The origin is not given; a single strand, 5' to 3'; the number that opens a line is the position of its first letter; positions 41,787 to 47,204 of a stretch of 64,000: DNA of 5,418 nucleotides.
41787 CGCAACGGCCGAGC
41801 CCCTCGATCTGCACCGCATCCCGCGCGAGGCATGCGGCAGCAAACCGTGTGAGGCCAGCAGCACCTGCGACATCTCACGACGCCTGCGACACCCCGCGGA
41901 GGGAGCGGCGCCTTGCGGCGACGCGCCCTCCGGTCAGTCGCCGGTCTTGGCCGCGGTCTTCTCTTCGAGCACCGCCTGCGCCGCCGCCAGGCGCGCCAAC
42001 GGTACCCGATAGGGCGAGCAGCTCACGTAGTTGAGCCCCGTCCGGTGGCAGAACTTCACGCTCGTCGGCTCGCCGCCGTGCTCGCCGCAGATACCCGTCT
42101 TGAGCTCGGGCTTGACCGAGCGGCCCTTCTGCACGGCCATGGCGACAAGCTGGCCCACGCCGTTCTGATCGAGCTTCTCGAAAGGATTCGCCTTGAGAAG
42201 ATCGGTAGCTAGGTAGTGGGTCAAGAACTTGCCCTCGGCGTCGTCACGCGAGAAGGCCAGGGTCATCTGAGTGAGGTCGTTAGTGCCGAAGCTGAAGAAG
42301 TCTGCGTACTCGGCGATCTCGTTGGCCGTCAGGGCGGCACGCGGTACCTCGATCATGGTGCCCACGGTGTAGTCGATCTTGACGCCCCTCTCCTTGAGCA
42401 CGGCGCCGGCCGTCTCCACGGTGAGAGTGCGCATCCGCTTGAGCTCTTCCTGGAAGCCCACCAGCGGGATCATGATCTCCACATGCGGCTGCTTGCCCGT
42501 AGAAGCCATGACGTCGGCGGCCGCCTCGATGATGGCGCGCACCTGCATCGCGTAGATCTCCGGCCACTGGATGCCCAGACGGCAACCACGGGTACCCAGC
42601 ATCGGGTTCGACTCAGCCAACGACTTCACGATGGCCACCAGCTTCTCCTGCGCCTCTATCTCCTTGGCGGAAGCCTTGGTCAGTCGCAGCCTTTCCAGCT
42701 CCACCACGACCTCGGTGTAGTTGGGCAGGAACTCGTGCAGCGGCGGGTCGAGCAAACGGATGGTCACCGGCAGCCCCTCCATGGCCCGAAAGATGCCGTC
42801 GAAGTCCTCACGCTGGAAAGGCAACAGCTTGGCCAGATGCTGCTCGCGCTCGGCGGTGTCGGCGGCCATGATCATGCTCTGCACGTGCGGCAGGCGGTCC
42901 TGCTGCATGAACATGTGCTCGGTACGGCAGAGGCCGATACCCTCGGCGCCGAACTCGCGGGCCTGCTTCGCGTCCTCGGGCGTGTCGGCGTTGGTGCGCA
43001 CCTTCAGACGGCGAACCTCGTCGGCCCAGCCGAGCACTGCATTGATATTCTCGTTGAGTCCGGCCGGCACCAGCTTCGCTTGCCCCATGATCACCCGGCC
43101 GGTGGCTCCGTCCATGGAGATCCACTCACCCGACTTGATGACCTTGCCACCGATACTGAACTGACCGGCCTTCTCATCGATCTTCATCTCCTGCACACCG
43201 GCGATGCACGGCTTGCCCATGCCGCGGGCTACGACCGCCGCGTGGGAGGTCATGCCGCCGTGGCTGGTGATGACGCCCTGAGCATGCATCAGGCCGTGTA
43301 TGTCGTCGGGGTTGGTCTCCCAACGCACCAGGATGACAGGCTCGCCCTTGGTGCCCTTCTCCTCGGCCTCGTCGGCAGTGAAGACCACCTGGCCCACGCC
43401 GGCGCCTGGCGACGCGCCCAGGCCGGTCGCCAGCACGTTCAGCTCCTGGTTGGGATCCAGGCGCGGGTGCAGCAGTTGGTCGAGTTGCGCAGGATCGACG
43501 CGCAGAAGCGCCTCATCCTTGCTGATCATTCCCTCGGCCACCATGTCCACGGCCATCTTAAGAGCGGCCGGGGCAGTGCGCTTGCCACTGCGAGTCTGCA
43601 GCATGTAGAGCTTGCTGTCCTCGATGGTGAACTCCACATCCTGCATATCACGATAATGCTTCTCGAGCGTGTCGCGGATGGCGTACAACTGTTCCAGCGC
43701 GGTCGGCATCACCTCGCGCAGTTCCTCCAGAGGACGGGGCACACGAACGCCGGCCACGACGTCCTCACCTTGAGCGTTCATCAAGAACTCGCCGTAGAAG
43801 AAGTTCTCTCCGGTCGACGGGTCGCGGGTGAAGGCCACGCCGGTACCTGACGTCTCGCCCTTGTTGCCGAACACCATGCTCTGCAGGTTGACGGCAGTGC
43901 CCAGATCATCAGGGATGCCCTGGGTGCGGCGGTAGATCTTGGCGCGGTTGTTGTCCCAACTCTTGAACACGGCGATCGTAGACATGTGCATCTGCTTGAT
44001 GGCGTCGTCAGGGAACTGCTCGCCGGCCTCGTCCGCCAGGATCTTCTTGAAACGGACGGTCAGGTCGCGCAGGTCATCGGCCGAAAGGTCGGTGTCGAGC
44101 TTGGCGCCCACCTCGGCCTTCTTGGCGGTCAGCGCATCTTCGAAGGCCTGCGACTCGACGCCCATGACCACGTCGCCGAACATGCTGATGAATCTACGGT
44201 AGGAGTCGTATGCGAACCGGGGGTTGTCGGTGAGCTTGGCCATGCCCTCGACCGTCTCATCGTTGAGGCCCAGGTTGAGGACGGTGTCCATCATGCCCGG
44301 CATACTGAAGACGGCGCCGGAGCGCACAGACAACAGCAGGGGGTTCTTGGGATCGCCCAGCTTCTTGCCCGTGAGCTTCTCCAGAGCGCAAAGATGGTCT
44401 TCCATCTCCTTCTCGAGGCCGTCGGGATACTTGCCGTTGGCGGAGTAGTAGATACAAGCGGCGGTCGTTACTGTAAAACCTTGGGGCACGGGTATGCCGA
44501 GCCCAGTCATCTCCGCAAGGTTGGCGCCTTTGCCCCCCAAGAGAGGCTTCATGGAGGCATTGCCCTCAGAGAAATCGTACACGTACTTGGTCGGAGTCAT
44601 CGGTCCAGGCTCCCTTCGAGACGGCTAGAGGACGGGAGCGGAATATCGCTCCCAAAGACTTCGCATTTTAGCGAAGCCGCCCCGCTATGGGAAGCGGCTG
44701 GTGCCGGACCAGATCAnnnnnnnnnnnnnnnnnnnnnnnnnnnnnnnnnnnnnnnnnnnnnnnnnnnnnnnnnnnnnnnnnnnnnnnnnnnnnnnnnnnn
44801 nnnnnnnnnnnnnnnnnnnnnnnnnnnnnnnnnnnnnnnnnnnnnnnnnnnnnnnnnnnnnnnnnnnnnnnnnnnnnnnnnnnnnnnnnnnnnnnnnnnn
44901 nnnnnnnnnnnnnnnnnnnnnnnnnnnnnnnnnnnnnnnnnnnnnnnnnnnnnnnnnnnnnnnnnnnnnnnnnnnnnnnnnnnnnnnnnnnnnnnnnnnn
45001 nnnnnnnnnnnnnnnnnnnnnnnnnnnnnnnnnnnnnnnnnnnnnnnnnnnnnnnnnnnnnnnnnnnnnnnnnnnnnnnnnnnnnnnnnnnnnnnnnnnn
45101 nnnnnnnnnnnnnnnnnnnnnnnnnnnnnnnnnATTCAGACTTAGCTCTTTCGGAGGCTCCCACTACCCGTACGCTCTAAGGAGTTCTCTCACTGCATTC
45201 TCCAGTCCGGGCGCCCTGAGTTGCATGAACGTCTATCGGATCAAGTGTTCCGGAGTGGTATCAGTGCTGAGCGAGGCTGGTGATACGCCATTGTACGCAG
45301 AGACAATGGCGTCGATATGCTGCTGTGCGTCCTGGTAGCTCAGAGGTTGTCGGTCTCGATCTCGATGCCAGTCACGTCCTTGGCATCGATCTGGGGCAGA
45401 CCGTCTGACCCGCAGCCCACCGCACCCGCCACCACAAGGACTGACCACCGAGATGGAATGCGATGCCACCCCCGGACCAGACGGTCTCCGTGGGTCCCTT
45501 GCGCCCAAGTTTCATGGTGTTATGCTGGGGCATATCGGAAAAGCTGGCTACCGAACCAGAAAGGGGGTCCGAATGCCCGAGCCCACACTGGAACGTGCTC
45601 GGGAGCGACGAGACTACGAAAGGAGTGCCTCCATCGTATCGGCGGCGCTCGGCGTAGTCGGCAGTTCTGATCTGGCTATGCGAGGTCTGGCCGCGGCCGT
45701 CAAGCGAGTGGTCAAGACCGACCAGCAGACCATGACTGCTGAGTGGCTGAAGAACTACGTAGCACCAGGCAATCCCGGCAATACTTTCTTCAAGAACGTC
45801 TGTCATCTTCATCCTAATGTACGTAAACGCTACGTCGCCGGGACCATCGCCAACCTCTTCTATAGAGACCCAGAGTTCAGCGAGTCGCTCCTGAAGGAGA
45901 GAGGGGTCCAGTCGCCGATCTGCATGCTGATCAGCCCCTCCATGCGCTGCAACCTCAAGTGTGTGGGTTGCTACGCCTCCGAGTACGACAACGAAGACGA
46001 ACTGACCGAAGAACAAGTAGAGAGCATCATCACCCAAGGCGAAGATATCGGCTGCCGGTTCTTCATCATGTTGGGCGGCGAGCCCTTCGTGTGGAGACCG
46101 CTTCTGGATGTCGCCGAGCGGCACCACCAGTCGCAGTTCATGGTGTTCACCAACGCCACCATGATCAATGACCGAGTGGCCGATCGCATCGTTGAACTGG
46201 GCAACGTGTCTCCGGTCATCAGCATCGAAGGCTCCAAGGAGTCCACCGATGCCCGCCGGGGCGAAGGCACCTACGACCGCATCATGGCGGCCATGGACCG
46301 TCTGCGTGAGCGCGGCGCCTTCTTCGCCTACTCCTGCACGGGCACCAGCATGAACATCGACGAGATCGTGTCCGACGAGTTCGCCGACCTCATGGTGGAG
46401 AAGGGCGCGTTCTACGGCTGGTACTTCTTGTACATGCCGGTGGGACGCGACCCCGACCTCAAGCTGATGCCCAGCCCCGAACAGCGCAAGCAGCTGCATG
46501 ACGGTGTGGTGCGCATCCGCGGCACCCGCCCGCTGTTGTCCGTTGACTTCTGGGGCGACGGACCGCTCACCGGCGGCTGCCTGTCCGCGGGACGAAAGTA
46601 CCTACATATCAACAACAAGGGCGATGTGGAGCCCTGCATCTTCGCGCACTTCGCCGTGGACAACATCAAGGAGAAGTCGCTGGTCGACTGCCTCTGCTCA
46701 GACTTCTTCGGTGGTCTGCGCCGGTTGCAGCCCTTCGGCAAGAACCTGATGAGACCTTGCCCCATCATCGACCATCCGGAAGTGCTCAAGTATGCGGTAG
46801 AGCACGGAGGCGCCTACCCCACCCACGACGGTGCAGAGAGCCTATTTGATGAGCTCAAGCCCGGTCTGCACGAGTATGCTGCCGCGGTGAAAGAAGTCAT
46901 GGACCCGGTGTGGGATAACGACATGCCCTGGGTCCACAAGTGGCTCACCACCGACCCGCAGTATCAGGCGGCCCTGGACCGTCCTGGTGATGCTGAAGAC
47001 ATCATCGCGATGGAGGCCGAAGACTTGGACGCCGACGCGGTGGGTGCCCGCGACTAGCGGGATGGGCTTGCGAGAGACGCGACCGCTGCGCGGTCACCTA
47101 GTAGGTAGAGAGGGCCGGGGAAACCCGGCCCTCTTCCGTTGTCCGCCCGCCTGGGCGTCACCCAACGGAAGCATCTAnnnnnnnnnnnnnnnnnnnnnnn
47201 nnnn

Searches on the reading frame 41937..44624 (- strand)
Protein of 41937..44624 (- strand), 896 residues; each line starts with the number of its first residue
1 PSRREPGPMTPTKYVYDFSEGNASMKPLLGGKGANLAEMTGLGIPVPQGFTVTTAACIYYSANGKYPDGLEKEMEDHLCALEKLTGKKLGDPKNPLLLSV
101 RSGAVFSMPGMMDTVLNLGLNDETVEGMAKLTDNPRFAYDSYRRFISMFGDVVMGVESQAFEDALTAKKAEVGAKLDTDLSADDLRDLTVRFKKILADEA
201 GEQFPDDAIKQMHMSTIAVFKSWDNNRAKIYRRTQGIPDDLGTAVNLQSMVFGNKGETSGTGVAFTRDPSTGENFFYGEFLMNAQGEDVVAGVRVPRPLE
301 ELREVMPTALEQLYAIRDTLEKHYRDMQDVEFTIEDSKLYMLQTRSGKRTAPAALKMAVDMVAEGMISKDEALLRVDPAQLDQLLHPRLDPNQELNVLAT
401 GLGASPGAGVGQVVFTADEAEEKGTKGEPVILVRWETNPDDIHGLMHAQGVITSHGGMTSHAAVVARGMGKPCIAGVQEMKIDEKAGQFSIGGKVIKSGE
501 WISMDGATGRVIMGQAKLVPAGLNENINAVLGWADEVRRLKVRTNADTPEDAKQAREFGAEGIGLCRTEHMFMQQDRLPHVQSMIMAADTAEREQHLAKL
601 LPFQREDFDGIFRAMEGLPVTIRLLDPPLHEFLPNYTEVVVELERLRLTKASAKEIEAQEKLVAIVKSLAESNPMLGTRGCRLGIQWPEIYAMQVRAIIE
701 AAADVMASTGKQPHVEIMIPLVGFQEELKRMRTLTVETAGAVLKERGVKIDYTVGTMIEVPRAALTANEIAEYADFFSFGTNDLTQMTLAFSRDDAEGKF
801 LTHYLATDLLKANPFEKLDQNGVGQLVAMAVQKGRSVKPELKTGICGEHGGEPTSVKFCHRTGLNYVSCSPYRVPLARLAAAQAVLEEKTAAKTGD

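Call 88: search_protein_families(library=pfam, proteins=[window:41937-44624:-], max_evalue=0.00001)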
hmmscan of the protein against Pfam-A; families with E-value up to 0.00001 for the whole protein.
window:41937-44624:- (896 aa): 3 families
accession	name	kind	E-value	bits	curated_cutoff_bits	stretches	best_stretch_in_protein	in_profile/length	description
PF02896.24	PEP-utilizers_C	-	3e-87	292.9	22.8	1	529-884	9-291/293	PEP-utilising enzyme, PEP-binding domain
PF01326.24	PPDK_N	-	8.2e-49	167.1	27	3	70-296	77-217/328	Pyruvate phosphate dikinase, AMP/ATP-binding domain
PF00391.29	PEP-utilizers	-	4.4e-24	84.3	23.1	1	428-509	3-72/72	PEP-utilising enzyme, mobile domain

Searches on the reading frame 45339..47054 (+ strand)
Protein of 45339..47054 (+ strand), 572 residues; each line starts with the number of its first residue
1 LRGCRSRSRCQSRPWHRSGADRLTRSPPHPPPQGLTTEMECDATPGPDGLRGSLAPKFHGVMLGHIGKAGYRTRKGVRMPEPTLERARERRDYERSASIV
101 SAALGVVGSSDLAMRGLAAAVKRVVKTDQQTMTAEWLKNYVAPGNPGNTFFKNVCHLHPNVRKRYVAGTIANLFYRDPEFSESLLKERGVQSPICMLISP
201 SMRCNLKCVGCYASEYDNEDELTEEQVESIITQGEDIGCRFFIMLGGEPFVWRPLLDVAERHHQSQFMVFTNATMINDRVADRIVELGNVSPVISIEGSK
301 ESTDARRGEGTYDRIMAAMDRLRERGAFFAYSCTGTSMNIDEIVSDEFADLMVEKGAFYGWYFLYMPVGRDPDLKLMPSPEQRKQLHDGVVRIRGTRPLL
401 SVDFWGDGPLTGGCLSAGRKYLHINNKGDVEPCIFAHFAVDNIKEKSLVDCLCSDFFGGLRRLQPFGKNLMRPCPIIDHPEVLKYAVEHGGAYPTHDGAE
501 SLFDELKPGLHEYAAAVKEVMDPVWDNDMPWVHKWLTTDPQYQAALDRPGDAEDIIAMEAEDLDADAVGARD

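Call 88: search_protein_families(library=pfam, proteins=[window:45339-47054:+], max_evalue=0.00001)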
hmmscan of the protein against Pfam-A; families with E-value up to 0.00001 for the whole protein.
window:45339-47054:+ (572 aa): 1 family
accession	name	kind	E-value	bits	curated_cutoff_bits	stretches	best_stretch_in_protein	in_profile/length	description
PF04055.27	Radical_SAM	-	8.9e-21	75.2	29.5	1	198-345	1-156/166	Radical SAM superfamily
